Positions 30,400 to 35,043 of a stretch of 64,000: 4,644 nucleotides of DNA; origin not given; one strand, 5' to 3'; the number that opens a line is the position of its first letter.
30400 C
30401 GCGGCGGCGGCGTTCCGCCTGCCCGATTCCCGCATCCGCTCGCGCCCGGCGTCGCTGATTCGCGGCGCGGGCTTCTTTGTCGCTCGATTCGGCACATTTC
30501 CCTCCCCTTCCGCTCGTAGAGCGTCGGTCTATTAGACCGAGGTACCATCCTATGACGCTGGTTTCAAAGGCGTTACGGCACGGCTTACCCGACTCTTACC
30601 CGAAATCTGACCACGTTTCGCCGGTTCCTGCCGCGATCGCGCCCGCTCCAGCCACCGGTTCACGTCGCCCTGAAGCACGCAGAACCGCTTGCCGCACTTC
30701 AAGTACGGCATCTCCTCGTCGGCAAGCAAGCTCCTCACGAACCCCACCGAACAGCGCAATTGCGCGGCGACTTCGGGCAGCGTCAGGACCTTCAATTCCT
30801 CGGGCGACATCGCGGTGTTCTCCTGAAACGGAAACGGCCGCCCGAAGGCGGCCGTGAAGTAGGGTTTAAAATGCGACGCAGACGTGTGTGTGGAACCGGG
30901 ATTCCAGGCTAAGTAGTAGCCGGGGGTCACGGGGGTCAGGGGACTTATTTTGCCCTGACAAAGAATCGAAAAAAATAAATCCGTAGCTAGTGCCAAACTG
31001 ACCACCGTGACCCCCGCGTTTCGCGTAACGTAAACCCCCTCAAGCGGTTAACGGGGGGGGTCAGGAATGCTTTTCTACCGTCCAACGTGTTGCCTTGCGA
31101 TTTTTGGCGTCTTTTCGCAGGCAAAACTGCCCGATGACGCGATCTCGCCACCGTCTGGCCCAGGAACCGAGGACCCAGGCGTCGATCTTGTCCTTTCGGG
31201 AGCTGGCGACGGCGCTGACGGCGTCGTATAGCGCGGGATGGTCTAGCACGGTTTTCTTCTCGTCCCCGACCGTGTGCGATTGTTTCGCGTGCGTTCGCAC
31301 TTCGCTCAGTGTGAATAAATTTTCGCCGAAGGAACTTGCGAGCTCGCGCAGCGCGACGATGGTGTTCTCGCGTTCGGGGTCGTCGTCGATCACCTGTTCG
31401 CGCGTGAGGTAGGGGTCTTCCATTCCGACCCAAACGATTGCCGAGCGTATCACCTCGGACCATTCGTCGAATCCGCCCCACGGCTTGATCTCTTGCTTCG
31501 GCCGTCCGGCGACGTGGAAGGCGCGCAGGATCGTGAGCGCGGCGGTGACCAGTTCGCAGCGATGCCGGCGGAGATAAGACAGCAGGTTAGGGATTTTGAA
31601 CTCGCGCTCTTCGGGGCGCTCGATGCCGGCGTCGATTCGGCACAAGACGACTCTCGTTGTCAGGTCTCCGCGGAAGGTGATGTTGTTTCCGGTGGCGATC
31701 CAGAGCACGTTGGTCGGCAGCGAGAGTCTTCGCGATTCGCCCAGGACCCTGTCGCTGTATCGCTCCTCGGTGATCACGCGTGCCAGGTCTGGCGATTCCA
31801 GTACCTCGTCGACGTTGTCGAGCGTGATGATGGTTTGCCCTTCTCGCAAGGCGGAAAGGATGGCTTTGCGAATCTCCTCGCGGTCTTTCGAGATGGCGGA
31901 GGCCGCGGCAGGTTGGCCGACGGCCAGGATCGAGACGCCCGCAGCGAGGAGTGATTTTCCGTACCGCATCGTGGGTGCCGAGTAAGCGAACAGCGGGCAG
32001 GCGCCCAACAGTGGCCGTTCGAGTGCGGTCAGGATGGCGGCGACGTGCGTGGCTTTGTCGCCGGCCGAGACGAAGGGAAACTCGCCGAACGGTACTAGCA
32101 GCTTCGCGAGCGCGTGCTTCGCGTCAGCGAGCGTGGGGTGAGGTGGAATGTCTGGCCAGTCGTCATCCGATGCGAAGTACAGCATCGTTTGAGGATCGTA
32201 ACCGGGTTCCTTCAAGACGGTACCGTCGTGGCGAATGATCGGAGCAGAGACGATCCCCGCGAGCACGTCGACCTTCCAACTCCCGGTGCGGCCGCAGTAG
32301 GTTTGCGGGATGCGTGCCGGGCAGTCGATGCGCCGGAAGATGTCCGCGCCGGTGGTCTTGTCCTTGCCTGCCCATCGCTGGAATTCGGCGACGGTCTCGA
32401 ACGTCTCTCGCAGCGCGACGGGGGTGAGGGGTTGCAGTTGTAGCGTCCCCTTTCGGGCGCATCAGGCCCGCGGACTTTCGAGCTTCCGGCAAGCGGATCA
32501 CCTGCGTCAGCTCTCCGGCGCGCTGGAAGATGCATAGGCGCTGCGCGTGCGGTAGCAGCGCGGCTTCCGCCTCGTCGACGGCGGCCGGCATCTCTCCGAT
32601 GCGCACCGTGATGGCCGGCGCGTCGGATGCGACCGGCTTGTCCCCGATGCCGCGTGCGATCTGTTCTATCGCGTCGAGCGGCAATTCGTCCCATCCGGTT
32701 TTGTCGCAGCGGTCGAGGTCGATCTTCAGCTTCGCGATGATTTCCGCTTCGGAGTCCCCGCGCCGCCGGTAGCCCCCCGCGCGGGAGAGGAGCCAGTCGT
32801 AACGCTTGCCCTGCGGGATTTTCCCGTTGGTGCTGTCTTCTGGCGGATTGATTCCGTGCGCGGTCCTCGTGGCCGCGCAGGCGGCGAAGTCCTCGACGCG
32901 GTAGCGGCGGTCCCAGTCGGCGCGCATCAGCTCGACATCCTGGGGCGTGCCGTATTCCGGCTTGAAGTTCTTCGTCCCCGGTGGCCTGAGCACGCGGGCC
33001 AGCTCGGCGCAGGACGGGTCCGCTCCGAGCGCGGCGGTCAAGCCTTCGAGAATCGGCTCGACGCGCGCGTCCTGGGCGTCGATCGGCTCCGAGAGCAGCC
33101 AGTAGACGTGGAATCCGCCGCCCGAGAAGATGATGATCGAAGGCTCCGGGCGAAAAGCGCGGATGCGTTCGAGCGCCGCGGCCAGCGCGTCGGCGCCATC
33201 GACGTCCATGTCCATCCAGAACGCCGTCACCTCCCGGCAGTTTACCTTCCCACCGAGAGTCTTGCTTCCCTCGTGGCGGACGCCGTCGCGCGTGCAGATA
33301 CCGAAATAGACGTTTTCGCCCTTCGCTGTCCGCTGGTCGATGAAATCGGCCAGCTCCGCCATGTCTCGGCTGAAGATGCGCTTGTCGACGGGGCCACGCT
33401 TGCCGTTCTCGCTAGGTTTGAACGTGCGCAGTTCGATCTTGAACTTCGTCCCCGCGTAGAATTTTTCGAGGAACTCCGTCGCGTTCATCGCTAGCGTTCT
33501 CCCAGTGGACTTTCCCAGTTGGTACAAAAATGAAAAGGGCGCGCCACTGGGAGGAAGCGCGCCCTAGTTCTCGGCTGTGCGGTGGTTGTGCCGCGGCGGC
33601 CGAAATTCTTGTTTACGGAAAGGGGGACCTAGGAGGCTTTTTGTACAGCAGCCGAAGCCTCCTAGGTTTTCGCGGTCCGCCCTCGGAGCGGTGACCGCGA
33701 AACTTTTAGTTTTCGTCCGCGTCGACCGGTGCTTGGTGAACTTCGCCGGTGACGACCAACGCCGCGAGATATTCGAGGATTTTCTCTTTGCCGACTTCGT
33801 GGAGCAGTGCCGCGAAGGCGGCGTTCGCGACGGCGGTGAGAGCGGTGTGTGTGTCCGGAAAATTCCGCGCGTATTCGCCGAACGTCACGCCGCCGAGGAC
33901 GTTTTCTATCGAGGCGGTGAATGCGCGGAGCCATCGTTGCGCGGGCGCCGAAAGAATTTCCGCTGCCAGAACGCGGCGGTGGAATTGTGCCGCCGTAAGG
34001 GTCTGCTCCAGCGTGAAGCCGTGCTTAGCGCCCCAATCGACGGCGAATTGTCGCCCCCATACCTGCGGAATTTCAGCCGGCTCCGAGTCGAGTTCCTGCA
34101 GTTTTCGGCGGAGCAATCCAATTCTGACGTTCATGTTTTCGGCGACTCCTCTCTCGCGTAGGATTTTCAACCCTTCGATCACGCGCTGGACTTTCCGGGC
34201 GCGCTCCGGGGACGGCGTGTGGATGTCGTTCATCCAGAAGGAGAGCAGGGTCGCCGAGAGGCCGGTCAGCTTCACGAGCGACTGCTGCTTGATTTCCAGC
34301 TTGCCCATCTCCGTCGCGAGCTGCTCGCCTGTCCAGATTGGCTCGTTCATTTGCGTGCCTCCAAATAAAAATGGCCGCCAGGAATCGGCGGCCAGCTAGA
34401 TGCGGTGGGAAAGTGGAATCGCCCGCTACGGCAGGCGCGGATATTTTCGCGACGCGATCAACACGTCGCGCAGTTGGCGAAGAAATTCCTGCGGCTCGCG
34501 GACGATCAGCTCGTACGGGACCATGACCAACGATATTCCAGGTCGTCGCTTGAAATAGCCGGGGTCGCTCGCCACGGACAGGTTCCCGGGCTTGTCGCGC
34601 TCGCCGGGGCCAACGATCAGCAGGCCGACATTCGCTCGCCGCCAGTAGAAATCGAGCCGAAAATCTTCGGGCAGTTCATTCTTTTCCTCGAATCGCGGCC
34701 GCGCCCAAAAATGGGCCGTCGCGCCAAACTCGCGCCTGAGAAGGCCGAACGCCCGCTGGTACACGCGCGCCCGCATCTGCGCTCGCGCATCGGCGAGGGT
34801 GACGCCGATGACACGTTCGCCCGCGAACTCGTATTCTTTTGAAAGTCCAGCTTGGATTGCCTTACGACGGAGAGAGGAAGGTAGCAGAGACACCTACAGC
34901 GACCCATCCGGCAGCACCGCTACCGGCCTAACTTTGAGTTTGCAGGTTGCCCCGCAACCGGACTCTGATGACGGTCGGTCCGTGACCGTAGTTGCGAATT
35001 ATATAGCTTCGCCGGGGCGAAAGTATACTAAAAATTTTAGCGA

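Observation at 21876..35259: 13.4 kb tRNA-Lys island encoding capsid, protease, terminase and a primase-polymerase but no detectable portal, tail or lysis genes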

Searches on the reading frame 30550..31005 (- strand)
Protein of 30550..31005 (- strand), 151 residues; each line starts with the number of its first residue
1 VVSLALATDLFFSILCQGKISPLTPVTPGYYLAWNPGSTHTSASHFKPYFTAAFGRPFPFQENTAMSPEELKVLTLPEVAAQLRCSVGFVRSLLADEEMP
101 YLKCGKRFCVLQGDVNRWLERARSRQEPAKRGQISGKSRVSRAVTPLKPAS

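Call 6: search_protein_families(library=pfam, proteins=[window:30550-31005:-], max_evalue=0.01)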
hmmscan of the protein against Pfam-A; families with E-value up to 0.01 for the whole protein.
window:30550-31005:- (151 aa): 2 families
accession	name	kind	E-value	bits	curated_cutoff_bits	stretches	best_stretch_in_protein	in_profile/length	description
PF12728.13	HTH_17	-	1.5e-06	28.8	27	1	73-122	1-50/51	Helix-turn-helix domain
PF21531.3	Rv2175c_wHTH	-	0.00018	21.9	27.1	1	68-99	10-41/57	DNA-binding protein Rv2175c, wHTH domain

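Call 7: search_protein_families(library=phrogs, proteins=[window:30550-31005:-], max_evalue=0.01)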
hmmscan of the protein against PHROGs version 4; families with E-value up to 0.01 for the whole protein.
window:30550-31005:- (151 aa): 4 families
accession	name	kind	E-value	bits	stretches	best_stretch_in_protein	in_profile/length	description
phrog_66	-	integration and excision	6.7e-07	30.3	1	61-138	81-159/412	excisionase and transcriptional regulator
phrog_1840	-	integration and excision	3.9e-05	25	1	72-141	5-83/90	excisionase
phrog_7338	-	unknown function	0.00039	21.6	1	68-126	25-84/87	-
phrog_15534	-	DNA, RNA and nucleotide metabolism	0.0017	19.9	1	68-120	39-89/93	HTH DNA binding protein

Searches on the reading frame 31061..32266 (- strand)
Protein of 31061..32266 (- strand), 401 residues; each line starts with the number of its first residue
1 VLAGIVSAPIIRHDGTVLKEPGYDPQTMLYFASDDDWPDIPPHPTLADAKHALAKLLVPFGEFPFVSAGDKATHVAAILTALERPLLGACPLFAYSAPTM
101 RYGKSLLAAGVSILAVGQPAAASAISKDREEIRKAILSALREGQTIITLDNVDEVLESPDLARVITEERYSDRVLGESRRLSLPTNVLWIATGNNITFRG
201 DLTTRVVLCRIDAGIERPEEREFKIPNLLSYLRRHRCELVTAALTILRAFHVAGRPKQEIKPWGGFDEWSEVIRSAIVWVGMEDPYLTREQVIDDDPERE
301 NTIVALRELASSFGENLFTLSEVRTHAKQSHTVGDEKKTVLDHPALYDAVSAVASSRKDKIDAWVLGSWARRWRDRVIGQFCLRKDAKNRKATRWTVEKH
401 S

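Call 6: search_protein_families(library=pfam, proteins=[window:31061-32266:-], max_evalue=0.01)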
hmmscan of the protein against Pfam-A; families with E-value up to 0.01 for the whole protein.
window:31061-32266:- (401 aa): 0 families

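Call 7: search_protein_families(library=phrogs, proteins=[window:31061-32266:-], max_evalue=0.01)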
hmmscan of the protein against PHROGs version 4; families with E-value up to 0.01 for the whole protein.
window:31061-32266:- (401 aa): 3 families
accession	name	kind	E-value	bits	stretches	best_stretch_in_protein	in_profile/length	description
phrog_29234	-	unknown function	9.2e-71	240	1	2-398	465-862/887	-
phrog_10537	-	unknown function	2.7e-43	149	1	3-315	826-1148/1229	-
phrog_19930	-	DNA, RNA and nucleotide metabolism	3.3e-20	73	1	2-306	482-788/865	DNA polymerase/primase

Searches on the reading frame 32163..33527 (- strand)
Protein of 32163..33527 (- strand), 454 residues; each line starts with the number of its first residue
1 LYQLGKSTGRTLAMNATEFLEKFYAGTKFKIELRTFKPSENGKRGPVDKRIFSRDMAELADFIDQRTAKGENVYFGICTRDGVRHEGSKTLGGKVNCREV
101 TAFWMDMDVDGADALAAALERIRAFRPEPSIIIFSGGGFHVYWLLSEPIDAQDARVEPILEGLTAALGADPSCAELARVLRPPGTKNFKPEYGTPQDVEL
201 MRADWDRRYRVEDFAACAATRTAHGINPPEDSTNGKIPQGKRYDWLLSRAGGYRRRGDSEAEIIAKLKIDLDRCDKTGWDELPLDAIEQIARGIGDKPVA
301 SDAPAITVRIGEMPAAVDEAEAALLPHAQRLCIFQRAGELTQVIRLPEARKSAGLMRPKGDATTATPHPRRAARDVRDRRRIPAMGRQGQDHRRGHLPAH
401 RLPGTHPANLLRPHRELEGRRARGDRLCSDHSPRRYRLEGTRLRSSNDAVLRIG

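Call 6: search_protein_families(library=pfam, proteins=[window:32163-33527:-], max_evalue=0.01)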
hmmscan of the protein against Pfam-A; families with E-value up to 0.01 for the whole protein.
window:32163-33527:- (454 aa): 2 families
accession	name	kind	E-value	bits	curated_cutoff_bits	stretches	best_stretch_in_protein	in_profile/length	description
PF16793.10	RepB_primase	-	4.8e-10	40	24.3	1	102-217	63-178/186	RepB DNA-primase N-terminal domain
PF08708.16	PriCT_1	-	0.0053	16.8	21.1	1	231-267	2-38/67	Primase C terminal 1 (PriCT-1)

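Call 7: search_protein_families(library=phrogs, proteins=[window:32163-33527:-], max_evalue=0.01)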
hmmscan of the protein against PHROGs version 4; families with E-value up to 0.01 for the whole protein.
window:32163-33527:- (454 aa): 4 families
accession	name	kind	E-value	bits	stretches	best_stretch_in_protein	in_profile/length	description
phrog_3123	-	unknown function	1.4e-14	54.6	1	58-221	53-197/583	-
phrog_25314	-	unknown function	1.9e-08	34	1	82-195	85-211/1010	-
phrog_2478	-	DNA, RNA and nucleotide metabolism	7.4e-08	31.9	1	65-191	48-191/854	DNA polymerase/primase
phrog_10514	-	DNA, RNA and nucleotide metabolism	3.5e-05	23.2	1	69-216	54-188/750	DNA primase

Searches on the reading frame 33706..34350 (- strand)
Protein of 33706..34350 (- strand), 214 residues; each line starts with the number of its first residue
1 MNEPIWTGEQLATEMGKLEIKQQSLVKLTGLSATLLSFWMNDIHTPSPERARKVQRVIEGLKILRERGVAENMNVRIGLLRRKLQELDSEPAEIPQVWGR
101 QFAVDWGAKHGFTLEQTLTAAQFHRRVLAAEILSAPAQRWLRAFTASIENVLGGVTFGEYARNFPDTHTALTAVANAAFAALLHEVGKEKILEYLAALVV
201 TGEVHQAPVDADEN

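Call 6: search_protein_families(library=pfam, proteins=[window:33706-34350:-], max_evalue=0.01)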
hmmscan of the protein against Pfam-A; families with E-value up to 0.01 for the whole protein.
window:33706-34350:- (214 aa): 1 family
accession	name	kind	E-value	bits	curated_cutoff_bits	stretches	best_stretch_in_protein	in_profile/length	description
PF01381.28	HTH_3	-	0.0046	17.4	23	0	17-57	7-47/55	Helix-turn-helix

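Call 7: search_protein_families(library=phrogs, proteins=[window:33706-34350:-], max_evalue=0.01)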
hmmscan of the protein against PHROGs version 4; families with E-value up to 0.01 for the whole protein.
window:33706-34350:- (214 aa): 0 families

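Call 35: find_encoding_contigs(protein=window:33706-34350:-, flank=10000, max_places=3)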
Protein window:33706-34350:- (214 aa): 1 contig read that carries it; 1 place shown.
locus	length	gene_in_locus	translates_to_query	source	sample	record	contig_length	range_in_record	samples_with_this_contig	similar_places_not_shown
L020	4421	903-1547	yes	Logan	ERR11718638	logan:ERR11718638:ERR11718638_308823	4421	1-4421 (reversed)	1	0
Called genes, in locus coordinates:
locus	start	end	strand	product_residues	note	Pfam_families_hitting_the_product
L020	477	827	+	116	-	-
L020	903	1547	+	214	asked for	-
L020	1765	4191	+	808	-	PF16793:RepB_primase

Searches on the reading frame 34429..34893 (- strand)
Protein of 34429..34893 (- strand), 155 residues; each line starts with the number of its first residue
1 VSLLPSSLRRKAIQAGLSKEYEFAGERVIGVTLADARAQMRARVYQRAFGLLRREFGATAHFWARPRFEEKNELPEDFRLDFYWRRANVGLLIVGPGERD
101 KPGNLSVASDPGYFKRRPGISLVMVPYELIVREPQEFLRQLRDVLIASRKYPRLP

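Call 69: search_protein_families(library=pfam, proteins=[window:34429-34893:-], max_evalue=0.001)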
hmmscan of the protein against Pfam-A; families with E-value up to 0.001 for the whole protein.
window:34429-34893:- (155 aa): 0 families
